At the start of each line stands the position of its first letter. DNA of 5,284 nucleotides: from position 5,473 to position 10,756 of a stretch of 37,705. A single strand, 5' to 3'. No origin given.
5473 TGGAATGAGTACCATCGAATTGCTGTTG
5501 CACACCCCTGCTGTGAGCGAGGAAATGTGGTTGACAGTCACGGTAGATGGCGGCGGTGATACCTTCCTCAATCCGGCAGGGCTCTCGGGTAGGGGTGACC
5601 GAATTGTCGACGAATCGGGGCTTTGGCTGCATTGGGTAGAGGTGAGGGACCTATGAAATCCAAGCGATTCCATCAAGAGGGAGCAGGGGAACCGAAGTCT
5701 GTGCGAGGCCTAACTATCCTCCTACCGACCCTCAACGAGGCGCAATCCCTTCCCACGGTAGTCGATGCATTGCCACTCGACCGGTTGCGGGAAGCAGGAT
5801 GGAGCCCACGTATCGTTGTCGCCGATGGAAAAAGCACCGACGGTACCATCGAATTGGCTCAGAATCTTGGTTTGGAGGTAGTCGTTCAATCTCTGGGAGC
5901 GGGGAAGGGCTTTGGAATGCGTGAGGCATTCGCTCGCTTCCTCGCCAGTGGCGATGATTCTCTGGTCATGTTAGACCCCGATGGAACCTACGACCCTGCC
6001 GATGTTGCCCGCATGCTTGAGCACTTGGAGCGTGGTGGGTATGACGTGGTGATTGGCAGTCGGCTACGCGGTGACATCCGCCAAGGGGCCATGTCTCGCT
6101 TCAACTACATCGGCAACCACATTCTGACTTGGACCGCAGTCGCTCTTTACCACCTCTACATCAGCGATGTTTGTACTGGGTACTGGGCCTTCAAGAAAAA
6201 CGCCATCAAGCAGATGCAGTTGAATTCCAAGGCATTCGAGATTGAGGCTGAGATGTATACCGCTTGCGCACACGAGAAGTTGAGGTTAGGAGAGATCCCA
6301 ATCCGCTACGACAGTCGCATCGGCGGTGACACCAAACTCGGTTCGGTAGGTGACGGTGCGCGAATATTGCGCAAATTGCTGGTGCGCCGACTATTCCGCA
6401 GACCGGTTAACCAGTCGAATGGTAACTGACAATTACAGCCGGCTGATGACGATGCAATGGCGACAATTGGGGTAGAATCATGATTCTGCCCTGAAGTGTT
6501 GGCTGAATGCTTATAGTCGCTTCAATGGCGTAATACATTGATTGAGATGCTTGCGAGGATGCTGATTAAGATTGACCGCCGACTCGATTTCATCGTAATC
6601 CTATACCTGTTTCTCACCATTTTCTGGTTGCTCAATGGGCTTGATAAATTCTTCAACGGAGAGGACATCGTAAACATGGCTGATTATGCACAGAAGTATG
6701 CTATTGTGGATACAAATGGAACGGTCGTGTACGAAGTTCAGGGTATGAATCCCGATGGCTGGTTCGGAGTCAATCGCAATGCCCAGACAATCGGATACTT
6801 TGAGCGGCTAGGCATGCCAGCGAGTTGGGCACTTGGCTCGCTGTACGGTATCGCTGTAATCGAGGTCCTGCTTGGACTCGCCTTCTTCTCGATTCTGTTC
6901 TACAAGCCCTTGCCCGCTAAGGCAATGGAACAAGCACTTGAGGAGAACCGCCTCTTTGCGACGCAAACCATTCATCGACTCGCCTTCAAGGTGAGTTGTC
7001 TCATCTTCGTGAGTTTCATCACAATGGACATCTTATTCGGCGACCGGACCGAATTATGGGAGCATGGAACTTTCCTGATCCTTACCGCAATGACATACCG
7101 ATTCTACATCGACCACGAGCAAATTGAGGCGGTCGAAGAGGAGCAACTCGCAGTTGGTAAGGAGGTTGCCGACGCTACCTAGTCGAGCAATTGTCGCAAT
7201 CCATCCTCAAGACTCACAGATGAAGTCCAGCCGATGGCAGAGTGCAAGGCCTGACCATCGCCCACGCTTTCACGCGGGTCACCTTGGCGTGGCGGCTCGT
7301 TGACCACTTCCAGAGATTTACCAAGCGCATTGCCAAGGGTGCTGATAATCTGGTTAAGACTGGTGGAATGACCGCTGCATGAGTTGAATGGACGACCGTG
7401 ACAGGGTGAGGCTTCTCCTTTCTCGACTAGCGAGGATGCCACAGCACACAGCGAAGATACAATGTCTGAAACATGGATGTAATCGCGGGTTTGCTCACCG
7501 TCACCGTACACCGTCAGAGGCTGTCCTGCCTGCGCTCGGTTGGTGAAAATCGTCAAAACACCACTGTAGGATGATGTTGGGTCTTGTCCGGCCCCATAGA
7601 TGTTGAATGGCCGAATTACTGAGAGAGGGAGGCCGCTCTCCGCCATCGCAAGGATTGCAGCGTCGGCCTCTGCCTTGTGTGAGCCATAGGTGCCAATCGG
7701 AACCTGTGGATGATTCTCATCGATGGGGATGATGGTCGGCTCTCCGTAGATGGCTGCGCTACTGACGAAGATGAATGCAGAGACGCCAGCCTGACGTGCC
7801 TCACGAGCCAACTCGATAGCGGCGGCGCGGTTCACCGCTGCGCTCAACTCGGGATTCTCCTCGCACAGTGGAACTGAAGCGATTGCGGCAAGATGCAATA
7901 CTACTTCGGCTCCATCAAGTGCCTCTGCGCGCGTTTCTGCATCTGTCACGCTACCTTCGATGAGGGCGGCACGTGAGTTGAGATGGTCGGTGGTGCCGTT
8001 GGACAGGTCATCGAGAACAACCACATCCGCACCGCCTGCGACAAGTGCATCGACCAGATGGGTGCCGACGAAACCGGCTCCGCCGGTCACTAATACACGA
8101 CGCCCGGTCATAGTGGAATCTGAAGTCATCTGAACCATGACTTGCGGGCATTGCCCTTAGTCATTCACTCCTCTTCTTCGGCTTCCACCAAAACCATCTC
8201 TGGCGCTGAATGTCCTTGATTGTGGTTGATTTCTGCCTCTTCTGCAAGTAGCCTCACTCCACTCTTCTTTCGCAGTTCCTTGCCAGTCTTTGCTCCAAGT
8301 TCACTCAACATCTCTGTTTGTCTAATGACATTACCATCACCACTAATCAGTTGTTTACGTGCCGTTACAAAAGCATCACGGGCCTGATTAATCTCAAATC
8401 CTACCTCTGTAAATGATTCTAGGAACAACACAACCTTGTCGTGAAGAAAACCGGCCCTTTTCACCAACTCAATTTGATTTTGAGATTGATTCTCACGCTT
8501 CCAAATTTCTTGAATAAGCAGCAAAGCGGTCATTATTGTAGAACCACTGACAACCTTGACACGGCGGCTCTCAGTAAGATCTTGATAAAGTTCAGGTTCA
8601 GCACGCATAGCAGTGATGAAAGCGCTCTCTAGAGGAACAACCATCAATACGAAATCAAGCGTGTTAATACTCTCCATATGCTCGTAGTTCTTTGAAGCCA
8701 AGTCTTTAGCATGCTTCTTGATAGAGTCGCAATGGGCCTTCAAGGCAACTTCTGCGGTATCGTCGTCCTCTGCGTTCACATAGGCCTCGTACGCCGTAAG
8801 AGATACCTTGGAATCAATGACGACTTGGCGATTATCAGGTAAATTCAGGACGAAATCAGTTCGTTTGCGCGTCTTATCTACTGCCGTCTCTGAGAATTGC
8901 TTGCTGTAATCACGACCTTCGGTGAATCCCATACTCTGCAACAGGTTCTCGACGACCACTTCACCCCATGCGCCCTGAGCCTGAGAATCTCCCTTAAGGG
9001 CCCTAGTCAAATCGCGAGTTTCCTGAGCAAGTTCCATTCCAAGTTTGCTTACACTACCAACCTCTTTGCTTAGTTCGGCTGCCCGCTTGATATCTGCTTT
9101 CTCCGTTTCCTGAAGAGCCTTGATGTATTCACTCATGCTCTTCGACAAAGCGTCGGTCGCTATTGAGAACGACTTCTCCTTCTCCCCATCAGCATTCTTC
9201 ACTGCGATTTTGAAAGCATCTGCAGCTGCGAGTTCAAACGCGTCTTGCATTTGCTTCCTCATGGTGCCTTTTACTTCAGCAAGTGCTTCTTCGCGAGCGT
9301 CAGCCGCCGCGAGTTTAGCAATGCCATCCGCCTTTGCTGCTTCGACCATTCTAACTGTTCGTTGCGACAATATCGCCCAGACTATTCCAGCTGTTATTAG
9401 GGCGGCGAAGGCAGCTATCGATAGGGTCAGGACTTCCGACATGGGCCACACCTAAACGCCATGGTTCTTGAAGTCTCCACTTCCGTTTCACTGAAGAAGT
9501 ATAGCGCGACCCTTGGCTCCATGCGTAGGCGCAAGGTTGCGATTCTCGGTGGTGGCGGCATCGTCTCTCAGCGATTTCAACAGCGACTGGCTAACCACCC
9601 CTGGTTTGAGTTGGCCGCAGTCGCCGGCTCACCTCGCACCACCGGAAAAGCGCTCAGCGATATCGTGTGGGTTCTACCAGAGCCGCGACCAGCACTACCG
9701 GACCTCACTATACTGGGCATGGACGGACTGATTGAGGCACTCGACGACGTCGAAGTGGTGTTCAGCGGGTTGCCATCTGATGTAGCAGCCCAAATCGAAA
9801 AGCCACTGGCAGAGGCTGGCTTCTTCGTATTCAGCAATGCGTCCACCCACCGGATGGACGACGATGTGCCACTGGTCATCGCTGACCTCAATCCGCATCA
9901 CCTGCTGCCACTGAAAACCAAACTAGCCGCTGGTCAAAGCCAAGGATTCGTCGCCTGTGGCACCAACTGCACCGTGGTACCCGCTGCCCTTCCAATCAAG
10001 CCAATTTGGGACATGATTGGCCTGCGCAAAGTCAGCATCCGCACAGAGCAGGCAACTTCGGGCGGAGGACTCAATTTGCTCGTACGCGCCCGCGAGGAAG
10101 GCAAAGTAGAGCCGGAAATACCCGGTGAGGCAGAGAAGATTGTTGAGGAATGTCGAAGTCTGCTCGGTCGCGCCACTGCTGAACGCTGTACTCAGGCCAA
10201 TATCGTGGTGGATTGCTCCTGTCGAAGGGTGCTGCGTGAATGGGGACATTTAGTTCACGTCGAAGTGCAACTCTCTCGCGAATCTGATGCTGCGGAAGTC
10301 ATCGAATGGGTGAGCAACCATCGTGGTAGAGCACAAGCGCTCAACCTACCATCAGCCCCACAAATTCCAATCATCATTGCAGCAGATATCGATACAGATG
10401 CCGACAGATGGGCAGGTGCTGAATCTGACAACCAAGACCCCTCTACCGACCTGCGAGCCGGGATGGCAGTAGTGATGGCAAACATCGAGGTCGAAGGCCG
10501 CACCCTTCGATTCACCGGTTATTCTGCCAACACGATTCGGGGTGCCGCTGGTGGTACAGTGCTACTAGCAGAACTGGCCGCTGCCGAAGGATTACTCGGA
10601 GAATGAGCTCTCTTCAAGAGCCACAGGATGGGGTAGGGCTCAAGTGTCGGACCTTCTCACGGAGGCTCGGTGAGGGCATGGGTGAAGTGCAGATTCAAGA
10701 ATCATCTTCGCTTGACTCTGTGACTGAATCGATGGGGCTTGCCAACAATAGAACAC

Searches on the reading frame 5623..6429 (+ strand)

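Call 9: search_protein_families(library=pfam, proteins=[window:5623-6429:+], max_evalue=0.0001)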
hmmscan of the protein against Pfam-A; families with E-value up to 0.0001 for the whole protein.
window:5623-6429:+ (268 aa): 1 family
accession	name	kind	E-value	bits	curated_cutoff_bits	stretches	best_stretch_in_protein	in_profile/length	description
PF00535.33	Glycos_transf_2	-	1.1e-14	55.1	23.3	1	31-195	1-164/168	Glycosyl transferase family 2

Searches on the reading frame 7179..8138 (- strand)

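Call 9: search_protein_families(library=pfam, proteins=[window:7179-8138:-], max_evalue=0.0001)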
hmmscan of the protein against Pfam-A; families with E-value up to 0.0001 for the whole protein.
window:7179-8138:- (319 aa): 8 families
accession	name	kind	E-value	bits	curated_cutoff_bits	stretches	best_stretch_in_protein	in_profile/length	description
PF01370.27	Epimerase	-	8.2e-52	176.4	20.9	1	15-237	1-228/240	NAD dependent epimerase/dehydratase family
PF16363.11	GDP_Man_Dehyd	-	1.2e-38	133.9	27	1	16-316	1-331/332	GDP-mannose 4,6 dehydratase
PF01073.25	3Beta_HSD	-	3.6e-23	82.4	22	1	16-274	1-270/280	3-beta hydroxysteroid dehydrogenase/isomerase family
PF04321.23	RmlD_sub_bind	-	3.8e-20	72.6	27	1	14-240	2-203/287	RmlD substrate binding domain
PF13460.12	NAD_binding_10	-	2e-13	51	27.2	1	19-180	1-146/184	NAD(P)H-binding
PF02719.21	Polysacc_synt_2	-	2.3e-13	50.5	20.2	1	15-241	1-223/293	Polysaccharide biosynthesis protein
PF07993.18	NAD_binding_4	-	2.7e-10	40.3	20.1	1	67-194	79-215/258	Male sterility protein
PF05368.20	NmrA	-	8.6e-07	29.3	27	1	14-126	4-106/298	NmrA-like family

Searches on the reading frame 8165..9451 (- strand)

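Call 9: search_protein_families(library=pfam, proteins=[window:8165-9451:-], max_evalue=0.0001)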
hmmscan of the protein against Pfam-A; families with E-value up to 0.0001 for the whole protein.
window:8165-9451:- (428 aa): 1 family
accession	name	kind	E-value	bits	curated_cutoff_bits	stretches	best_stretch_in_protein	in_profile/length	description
PF02646.22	RmuC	-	3.5e-79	266.4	26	1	99-391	7-290/291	RmuC family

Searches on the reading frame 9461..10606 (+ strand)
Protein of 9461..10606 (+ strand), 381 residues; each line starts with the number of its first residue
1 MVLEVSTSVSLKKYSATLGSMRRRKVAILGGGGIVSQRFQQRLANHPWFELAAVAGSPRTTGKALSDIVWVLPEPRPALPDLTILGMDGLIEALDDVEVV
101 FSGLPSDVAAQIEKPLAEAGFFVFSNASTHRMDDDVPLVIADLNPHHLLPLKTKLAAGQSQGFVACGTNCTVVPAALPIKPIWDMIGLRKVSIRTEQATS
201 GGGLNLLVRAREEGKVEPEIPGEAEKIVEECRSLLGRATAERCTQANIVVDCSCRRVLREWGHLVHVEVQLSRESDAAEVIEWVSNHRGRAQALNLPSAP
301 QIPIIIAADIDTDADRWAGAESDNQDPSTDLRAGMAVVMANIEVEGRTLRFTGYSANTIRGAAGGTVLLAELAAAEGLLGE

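Call 3: search_protein_families(library=pfam, proteins=[window:9461-10606:+], max_evalue=0.01)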
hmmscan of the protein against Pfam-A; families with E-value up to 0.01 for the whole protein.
window:9461-10606:+ (381 aa): 2 families
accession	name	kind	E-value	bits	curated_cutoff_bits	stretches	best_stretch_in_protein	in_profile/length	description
PF01118.30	Semialdhyde_dh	-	6e-24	85.2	26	1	25-148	1-118/121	Semialdehyde dehydrogenase, NAD binding domain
PF02774.23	Semialdhyde_dhC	-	0.0061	17.2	26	0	179-287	1-132/184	Semialdehyde dehydrogenase, dimerisation domain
